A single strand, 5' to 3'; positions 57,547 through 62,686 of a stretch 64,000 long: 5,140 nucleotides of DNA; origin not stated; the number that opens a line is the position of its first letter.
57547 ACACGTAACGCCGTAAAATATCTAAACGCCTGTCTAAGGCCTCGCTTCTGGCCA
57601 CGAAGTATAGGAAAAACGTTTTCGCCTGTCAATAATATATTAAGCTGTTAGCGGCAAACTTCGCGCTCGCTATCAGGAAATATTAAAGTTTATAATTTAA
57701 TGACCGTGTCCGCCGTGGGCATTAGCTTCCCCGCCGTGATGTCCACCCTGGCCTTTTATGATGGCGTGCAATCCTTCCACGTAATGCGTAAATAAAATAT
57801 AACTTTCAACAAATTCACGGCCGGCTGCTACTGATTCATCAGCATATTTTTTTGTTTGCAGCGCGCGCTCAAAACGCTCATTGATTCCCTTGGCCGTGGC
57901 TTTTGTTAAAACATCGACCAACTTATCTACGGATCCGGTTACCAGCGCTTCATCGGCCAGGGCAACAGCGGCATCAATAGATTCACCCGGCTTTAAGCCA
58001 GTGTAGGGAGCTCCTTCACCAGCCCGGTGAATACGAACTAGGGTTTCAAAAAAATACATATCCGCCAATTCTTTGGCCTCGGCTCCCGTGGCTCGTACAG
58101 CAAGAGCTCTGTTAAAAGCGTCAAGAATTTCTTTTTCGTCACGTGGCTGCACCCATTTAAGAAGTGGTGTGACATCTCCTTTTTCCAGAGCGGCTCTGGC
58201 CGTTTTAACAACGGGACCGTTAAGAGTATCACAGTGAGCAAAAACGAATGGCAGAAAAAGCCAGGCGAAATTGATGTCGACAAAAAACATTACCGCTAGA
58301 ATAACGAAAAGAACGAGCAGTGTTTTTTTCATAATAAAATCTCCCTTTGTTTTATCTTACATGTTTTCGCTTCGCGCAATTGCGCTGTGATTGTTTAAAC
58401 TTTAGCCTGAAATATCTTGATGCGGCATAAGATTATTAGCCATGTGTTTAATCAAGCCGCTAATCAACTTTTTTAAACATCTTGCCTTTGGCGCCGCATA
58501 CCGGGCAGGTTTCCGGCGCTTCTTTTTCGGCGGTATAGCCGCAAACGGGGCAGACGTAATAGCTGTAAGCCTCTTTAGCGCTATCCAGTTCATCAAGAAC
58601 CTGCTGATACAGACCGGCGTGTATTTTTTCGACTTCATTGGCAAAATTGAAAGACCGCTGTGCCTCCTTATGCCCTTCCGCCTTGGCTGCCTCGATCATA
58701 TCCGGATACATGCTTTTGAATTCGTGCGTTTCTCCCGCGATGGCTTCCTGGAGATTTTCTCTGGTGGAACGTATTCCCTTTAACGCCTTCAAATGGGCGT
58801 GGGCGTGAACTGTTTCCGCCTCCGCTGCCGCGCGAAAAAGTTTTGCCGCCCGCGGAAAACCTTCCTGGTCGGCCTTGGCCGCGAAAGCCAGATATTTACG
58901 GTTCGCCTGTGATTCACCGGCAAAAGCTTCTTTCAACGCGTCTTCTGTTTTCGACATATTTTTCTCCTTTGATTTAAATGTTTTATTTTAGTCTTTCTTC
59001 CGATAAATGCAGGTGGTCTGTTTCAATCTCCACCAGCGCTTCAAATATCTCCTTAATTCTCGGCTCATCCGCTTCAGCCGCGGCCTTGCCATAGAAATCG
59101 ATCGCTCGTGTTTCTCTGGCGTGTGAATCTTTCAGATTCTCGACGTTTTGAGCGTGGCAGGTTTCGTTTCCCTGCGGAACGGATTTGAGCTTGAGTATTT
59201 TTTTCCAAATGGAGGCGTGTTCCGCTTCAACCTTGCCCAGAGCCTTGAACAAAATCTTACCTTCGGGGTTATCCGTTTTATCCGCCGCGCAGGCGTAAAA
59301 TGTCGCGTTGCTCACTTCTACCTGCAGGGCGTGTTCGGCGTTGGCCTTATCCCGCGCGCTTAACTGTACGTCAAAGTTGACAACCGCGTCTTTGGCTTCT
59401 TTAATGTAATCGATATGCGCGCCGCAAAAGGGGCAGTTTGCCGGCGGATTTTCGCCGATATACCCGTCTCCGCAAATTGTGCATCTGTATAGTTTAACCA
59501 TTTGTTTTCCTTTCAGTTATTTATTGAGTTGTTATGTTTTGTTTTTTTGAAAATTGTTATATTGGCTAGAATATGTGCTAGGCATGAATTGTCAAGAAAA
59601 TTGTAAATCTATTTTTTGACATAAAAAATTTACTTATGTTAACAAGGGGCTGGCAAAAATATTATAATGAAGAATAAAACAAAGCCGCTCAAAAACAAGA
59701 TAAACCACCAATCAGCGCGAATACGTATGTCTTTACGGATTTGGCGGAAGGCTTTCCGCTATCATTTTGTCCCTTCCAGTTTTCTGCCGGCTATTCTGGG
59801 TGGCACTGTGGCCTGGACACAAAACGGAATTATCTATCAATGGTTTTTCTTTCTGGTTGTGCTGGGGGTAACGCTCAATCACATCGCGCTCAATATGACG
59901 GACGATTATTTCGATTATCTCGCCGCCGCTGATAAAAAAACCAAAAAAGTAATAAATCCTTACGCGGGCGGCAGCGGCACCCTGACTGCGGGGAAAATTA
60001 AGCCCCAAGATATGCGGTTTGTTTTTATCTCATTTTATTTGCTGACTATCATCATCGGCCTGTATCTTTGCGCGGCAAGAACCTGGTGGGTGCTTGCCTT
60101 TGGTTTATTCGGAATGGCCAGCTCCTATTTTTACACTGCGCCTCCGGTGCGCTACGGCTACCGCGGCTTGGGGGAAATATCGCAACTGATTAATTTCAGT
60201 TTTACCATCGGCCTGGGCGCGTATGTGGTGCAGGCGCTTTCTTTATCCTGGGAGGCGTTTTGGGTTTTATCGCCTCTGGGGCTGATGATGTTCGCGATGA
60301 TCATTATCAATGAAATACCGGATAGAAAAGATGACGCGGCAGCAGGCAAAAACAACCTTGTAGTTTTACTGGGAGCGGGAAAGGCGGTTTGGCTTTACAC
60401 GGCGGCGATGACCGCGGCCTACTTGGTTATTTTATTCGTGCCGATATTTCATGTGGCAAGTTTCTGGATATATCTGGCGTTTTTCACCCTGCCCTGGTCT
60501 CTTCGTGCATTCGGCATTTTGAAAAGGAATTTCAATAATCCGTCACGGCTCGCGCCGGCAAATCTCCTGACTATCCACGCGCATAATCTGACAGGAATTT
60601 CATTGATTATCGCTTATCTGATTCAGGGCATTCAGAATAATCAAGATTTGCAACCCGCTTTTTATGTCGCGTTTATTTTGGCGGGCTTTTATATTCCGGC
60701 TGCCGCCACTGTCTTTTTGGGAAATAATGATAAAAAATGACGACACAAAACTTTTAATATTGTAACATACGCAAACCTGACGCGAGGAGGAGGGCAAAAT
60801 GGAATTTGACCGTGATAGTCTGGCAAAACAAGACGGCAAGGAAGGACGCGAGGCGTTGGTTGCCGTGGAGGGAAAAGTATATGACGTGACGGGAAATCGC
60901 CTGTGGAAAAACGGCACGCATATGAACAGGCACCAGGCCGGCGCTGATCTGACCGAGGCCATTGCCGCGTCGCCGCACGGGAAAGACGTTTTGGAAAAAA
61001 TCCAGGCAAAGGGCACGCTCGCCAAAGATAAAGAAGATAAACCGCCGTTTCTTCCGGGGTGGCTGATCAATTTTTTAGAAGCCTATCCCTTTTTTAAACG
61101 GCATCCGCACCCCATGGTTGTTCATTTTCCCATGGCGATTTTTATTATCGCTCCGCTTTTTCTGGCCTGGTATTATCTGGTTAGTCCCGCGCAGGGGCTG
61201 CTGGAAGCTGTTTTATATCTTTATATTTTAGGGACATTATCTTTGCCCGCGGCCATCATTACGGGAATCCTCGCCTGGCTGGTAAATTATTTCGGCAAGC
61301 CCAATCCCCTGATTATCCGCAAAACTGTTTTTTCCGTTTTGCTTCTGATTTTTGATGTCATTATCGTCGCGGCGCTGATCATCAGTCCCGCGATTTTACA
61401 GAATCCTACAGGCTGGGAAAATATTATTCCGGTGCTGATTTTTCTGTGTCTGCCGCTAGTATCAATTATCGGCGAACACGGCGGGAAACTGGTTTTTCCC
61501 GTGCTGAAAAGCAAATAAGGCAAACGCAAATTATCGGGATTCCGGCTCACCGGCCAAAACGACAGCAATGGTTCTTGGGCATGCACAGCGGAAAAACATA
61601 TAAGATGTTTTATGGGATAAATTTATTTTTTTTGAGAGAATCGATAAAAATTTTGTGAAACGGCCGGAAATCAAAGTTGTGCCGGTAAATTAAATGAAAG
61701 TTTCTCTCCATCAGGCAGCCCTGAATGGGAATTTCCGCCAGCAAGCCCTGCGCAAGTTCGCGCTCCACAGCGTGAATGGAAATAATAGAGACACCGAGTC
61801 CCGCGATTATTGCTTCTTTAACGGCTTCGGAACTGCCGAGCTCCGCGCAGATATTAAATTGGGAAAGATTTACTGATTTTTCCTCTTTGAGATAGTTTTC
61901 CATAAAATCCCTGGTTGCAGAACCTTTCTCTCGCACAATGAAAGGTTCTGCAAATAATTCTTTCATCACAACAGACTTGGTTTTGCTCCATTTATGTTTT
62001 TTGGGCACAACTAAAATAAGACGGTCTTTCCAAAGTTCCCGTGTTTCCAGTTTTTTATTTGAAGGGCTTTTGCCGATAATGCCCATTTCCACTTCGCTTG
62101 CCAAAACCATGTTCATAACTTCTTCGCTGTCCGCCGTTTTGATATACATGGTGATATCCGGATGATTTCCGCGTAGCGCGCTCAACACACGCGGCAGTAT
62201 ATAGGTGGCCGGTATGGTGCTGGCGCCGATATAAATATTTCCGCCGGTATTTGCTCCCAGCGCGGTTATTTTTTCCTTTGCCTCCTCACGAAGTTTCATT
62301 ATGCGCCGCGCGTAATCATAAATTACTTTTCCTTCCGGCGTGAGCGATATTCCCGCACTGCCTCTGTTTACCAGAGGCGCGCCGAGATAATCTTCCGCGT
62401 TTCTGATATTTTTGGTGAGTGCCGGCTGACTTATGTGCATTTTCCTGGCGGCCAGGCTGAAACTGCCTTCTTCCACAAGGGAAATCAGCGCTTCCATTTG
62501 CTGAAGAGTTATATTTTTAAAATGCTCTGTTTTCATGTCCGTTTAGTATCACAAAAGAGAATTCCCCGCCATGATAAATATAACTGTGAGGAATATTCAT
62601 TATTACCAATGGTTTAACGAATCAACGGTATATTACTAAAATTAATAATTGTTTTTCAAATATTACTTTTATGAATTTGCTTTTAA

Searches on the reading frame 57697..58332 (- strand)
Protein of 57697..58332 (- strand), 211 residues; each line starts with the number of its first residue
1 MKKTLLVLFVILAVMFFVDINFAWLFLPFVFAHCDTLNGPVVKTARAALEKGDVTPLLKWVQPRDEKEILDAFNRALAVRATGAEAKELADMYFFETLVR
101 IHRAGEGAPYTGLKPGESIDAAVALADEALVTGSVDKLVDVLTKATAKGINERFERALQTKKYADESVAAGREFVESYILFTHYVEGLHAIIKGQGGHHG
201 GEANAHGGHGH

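Call 42: search_protein_families(library=pfam, proteins=[window:57697-58332:-], max_evalue=0.001)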
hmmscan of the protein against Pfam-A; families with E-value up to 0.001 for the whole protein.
window:57697-58332:- (211 aa): 1 family
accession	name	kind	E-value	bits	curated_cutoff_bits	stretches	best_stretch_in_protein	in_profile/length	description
PF20046.4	DUF6448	-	2.6e-59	199.8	27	1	38-184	1-147/147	Family of unknown function (DUF6448)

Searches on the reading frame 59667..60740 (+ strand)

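Call 42: search_protein_families(library=pfam, proteins=[window:59667-60740:+], max_evalue=0.001)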
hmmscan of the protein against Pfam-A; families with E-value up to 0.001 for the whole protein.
window:59667-60740:+ (357 aa): 1 family
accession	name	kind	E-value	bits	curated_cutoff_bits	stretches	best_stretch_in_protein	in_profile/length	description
PF01040.23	UbiA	-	9.6e-27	94.3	34.2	1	40-281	3-227/250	UbiA prenyltransferase family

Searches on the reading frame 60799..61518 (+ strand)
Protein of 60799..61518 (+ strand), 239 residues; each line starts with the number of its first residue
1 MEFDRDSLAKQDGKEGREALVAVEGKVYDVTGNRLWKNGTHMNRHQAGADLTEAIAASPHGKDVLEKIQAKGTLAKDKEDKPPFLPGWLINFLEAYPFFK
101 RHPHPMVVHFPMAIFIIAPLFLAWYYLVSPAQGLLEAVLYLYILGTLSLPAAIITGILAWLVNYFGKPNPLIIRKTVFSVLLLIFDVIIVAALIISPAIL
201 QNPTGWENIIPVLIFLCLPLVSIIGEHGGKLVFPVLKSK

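Call 43: search_protein_families(library=pfam, proteins=[window:60799-61518:+], max_evalue=0.001)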
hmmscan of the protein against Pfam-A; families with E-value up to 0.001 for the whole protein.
window:60799-61518:+ (239 aa): 2 families
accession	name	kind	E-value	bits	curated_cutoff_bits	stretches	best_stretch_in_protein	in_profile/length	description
PF00173.33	Cyt-b5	-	2.9e-07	30.8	23.7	1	6-69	3-68/74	Cytochrome b5-like Heme/Steroid binding domain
PF09990.14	DUF2231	-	3.4e-06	27.6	26.4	1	104-233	5-131/139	Predicted membrane protein (DUF2231)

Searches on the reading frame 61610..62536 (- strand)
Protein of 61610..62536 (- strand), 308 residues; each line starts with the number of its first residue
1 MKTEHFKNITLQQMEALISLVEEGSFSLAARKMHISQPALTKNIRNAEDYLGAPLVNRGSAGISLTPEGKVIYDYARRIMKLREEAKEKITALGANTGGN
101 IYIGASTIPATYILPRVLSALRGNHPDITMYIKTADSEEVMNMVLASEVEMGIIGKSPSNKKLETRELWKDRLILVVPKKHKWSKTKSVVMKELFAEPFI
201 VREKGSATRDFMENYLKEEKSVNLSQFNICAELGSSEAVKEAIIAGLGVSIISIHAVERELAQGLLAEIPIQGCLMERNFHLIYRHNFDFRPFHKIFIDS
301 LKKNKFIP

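Call 43: search_protein_families(library=pfam, proteins=[window:61610-62536:-], max_evalue=0.001)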
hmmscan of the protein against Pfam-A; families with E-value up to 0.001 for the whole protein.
window:61610-62536:- (308 aa): 4 families
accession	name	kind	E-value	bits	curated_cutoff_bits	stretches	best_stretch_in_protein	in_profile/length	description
PF03466.25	LysR_substrate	-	9e-44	149.8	28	1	98-303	5-206/209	LysR substrate binding domain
PF00126.33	HTH_1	-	1.7e-19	70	26.6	1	11-70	1-60/60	Bacterial regulatory helix-turn-helix protein, lysR family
PF12849.12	PBP_like_2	-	5.1e-05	23.6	27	1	94-241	5-173/267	PBP superfamily domain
PF12727.12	PBP_like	-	0.00026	20.6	27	0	199-262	96-159/193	PBP superfamily domain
